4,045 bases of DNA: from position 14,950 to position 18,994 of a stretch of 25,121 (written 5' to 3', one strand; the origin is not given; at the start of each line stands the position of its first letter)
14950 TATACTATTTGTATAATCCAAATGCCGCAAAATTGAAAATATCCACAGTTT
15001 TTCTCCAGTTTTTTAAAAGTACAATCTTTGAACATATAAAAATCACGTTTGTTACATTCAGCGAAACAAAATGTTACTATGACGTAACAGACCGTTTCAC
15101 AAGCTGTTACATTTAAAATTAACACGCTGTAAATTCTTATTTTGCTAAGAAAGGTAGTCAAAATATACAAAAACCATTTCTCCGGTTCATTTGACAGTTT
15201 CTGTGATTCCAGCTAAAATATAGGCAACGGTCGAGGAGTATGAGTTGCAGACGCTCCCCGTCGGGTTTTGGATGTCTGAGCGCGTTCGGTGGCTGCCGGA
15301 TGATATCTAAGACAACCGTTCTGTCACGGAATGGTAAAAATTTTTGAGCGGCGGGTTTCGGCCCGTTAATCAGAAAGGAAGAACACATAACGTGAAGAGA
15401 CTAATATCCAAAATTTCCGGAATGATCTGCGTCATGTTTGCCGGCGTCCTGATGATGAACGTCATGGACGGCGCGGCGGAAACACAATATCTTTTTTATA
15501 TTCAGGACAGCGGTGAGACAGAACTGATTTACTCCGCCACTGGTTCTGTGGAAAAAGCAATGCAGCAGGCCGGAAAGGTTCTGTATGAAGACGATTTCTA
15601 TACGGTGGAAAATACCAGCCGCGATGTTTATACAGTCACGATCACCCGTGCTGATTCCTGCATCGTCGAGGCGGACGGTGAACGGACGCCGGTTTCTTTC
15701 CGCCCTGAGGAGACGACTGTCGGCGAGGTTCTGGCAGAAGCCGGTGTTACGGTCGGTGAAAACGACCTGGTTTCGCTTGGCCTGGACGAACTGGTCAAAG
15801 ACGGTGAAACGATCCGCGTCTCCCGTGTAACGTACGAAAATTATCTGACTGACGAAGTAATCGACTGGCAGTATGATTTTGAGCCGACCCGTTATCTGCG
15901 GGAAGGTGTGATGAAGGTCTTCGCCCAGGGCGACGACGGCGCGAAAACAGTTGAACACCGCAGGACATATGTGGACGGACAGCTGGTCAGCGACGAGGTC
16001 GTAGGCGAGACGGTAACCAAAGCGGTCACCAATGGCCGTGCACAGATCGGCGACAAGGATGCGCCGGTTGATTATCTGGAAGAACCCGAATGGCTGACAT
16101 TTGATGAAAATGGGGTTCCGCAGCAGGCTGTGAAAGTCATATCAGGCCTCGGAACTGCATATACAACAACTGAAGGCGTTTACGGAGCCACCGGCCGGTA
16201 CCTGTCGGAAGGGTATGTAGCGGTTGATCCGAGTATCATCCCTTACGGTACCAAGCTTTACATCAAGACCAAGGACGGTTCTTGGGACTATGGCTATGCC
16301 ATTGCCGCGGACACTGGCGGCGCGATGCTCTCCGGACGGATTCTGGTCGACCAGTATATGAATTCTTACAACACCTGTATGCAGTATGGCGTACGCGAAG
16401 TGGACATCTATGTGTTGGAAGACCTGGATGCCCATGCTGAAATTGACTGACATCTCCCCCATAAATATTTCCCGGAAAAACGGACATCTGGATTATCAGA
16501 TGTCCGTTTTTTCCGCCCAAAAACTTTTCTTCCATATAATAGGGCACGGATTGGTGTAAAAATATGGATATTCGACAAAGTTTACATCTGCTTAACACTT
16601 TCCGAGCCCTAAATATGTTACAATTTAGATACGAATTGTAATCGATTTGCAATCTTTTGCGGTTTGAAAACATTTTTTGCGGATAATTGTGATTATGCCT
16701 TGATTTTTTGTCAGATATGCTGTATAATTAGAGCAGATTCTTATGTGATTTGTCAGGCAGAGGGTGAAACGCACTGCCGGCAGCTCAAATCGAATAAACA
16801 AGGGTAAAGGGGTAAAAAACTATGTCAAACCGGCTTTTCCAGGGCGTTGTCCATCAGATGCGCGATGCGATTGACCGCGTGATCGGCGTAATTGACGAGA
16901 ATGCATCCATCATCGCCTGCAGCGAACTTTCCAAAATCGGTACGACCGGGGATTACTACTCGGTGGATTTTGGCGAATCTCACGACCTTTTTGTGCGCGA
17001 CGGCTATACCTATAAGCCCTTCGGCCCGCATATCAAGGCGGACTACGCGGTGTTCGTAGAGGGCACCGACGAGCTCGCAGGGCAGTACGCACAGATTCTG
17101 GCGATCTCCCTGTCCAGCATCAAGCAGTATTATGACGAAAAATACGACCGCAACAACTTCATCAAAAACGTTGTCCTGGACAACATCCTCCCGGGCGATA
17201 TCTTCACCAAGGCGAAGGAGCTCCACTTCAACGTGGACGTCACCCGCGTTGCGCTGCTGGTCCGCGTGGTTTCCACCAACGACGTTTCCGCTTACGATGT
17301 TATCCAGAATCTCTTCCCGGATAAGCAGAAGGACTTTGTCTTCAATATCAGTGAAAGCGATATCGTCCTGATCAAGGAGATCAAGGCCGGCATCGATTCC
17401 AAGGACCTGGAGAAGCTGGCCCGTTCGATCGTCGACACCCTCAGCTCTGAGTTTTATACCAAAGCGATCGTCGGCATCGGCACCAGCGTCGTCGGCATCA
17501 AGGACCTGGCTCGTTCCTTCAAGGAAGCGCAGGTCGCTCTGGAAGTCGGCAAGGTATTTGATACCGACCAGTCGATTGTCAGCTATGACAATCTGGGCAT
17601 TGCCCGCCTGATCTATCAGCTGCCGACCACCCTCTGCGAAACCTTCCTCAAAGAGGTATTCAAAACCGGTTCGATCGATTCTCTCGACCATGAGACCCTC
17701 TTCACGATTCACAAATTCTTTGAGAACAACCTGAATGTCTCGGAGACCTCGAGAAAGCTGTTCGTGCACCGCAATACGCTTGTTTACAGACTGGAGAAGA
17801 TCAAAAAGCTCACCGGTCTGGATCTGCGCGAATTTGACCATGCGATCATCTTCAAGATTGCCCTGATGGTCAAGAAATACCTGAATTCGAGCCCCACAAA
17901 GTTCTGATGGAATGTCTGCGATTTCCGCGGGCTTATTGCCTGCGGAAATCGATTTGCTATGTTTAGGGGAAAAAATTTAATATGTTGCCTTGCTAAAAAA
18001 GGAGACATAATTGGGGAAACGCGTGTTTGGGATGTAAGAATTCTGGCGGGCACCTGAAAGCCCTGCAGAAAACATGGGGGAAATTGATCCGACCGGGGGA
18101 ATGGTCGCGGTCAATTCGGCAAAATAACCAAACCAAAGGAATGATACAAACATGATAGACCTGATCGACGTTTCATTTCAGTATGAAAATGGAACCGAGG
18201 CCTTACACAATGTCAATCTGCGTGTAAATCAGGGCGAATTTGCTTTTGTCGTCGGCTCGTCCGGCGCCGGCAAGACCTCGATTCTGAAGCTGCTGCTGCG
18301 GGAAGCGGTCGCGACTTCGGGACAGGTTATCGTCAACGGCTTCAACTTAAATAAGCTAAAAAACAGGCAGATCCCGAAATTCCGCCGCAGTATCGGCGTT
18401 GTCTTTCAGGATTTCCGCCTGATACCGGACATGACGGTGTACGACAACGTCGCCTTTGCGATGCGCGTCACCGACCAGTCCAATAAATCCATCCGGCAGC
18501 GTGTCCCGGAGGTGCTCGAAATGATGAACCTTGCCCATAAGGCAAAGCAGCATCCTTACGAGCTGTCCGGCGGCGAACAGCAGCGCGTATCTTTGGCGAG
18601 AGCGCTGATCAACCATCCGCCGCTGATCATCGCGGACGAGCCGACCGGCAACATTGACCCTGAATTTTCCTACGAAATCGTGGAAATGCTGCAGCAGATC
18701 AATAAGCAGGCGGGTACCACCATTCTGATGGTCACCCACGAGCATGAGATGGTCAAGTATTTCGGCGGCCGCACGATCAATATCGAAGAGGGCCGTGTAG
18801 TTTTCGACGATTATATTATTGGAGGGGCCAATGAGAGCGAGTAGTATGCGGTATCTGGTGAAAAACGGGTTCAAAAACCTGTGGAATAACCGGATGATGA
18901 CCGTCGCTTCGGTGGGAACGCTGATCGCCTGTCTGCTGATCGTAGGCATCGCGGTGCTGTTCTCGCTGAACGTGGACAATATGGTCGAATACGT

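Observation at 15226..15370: Candidate riboswitch-like RNA in the 166-nt leader of a G5/3D peptidoglycan-remodelling gene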

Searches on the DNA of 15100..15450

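Call 4: search_rna_families(source=window, start=15100, end=15450, threshold=evalue, max_evalue=10, show_alignments=4)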
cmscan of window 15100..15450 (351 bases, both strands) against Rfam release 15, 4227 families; matches with E-value up to 10: 1.
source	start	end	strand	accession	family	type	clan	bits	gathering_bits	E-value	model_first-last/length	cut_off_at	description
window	15281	15450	+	RF00447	IRES_Kv1_4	Cis-reg; IRES;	-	10.1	100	5.8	1-172/259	3'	Voltage-gated potassium-channel Kv1.4 IRES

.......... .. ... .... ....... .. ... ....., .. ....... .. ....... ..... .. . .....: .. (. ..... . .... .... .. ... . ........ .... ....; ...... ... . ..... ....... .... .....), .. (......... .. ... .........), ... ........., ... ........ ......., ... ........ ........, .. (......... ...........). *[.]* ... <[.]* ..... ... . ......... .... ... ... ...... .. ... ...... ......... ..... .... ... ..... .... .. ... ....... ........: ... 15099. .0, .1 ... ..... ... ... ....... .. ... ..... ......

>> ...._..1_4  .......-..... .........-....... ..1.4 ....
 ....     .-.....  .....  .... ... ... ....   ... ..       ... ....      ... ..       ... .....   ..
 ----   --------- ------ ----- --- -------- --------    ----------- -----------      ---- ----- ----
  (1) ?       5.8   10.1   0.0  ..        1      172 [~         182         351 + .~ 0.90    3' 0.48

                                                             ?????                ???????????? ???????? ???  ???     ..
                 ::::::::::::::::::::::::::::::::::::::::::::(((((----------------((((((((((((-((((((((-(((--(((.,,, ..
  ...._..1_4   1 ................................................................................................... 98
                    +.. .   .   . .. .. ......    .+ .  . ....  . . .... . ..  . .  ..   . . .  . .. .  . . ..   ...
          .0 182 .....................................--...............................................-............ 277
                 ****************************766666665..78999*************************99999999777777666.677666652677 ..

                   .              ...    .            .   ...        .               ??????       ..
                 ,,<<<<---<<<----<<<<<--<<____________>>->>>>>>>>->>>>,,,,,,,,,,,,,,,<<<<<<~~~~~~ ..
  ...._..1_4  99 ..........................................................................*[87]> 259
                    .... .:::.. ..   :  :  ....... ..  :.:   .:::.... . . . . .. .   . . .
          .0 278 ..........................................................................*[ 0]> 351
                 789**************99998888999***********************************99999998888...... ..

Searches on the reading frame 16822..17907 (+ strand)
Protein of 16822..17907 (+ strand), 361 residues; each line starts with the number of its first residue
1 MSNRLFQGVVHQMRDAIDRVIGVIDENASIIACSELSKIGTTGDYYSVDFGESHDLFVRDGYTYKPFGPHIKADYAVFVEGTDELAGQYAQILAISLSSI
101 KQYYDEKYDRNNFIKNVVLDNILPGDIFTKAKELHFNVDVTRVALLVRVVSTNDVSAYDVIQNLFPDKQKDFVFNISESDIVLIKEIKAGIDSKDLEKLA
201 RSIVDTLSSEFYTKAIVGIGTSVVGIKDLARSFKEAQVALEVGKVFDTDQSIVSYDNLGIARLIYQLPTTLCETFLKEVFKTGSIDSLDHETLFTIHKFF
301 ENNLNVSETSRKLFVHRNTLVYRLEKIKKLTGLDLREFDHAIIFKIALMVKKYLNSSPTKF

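Call 9: search_protein_families(library=pfam, proteins=[window:16822-17907:+])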
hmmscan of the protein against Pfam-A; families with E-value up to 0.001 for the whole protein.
window:16822-17907:+ (361 aa): 2 families
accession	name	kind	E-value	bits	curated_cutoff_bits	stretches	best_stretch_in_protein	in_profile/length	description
PF13556.12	HTH_30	-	4.6e-19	68.4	27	1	295-349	4-58/59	PucR C-terminal helix-turn-helix domain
PF17853.6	GGDEF_2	-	3.7e-13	50.2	24.5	1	126-242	7-116/116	GGDEF-like domain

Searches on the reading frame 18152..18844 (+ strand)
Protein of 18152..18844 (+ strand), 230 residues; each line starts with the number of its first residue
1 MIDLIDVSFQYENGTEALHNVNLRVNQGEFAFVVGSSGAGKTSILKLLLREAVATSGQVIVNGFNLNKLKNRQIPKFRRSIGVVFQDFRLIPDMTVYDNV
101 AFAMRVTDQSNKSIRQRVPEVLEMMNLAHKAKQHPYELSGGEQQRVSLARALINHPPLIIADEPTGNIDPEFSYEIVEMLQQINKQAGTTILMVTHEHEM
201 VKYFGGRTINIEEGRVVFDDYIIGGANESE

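Call 9: search_protein_families(library=pfam, proteins=[window:18152-18844:+])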
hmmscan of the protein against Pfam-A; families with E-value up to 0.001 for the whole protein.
window:18152-18844:+ (230 aa): 6 families
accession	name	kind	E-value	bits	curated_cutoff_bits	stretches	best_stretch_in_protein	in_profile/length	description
PF00005.33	ABC_tran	-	7.5e-37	127.4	25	1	18-165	1-136/137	ABC transporter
PF02463.25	SMC_N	-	1.6e-06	28.2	40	1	28-202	24-203/220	RecF/RecN/SMC N terminal domain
PF13304.12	AAA_21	-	3.2e-06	27.8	27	0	129-197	229-299/304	AAA domain, putative AbiEii toxin, Type IV TA system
PF13401.12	AAA_22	-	9.5e-06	26.4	27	1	28-196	5-123/130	AAA domain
PF13191.12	AAA_16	-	2e-05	25.6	32.6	1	16-74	10-64/167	AAA ATPase domain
PF13481.12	AAA_25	-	0.00022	21.4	27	0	24-50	29-55/195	AAA domain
